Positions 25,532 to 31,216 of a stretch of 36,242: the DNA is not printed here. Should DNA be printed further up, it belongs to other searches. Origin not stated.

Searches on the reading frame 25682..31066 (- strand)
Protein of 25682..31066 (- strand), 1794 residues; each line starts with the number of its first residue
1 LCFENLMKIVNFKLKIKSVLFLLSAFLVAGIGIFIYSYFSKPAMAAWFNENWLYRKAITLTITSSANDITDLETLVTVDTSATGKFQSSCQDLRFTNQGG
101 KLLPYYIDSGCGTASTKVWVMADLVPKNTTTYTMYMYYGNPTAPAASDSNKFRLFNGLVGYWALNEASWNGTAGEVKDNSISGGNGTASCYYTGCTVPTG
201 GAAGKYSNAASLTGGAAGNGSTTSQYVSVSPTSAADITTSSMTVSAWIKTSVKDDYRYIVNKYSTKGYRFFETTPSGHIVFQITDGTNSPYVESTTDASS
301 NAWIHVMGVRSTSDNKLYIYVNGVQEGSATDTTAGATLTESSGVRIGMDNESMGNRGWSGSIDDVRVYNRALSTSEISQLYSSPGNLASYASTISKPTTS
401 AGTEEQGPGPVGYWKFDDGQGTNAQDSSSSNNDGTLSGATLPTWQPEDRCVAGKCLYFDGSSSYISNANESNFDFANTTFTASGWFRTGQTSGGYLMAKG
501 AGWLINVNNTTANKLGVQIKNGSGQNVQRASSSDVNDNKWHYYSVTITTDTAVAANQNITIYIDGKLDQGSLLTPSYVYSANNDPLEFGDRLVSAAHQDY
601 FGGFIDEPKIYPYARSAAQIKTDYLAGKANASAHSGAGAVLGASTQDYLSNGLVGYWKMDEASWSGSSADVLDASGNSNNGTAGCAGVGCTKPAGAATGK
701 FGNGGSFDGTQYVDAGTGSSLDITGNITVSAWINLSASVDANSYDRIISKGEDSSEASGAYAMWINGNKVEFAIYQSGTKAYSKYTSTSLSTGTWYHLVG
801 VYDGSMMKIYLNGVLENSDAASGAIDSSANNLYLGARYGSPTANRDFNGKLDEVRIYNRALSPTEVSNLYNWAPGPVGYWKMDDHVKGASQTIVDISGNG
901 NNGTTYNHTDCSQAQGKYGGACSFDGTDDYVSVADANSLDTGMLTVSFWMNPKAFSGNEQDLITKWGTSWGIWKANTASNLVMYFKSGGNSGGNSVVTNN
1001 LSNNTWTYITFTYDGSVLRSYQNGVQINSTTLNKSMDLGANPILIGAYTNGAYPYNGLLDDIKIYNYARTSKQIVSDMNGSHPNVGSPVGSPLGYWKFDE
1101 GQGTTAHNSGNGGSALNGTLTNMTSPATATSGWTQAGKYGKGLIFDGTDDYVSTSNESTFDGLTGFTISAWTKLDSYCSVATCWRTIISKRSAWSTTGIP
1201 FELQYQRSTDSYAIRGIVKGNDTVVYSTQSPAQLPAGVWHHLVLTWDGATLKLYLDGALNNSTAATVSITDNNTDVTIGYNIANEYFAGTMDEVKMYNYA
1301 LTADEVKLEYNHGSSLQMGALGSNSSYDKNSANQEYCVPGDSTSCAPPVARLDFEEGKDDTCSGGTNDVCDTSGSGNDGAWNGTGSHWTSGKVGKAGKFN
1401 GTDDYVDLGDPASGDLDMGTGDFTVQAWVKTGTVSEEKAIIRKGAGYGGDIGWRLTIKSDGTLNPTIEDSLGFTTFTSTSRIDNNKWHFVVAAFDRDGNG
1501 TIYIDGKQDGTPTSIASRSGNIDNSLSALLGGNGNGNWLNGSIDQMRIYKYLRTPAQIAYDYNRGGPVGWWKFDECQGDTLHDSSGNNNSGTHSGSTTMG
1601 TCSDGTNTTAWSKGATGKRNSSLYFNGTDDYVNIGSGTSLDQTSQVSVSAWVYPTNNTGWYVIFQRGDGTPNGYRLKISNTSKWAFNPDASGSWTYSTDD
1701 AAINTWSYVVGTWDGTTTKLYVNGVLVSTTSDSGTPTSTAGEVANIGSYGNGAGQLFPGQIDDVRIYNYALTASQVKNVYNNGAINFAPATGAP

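Call 55: search_protein_families(library=pfam, proteins=[window:25682-31066:-], max_evalue=0.001)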
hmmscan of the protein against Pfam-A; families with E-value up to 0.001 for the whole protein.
window:25682-31066:- (1794 aa): 8 families
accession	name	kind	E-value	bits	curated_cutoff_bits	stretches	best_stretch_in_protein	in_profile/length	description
PF13385.13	Laminin_G_3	-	1e-195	643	27.6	7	708-867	2-151/151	Concanavalin A-like lectin/glucanases superfamily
PF07953.20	Toxin_R_bind_N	-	1.1e-32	113.7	23.8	4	1367-1510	2-149/191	Clostridium neurotoxin, N-terminal receptor binding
PF02210.31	Laminin_G_2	-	7.9e-24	85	22.9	0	510-591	26-99/126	Laminin G domain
PF10102.14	DUF2341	-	2.6e-14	53.9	23.4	1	90-169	2-81/84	Domain of unknown function (DUF2341)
PF02973.23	Sialidase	-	5.9e-12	45.9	26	0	805-868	117-183/189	Sialidase, N-terminal domain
PF00354.24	Pentaxin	-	6.4e-10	39.5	25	0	1704-1786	83-173/194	Pentaxin family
PF00054.30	Laminin_G_1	-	3e-09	37.6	24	0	514-551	30-66/131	Laminin G domain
PF06439.18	3keto-disac_hyd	-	8.4e-06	26.4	26.8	0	1645-1741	55-162/187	3-keto-disaccharide hydrolase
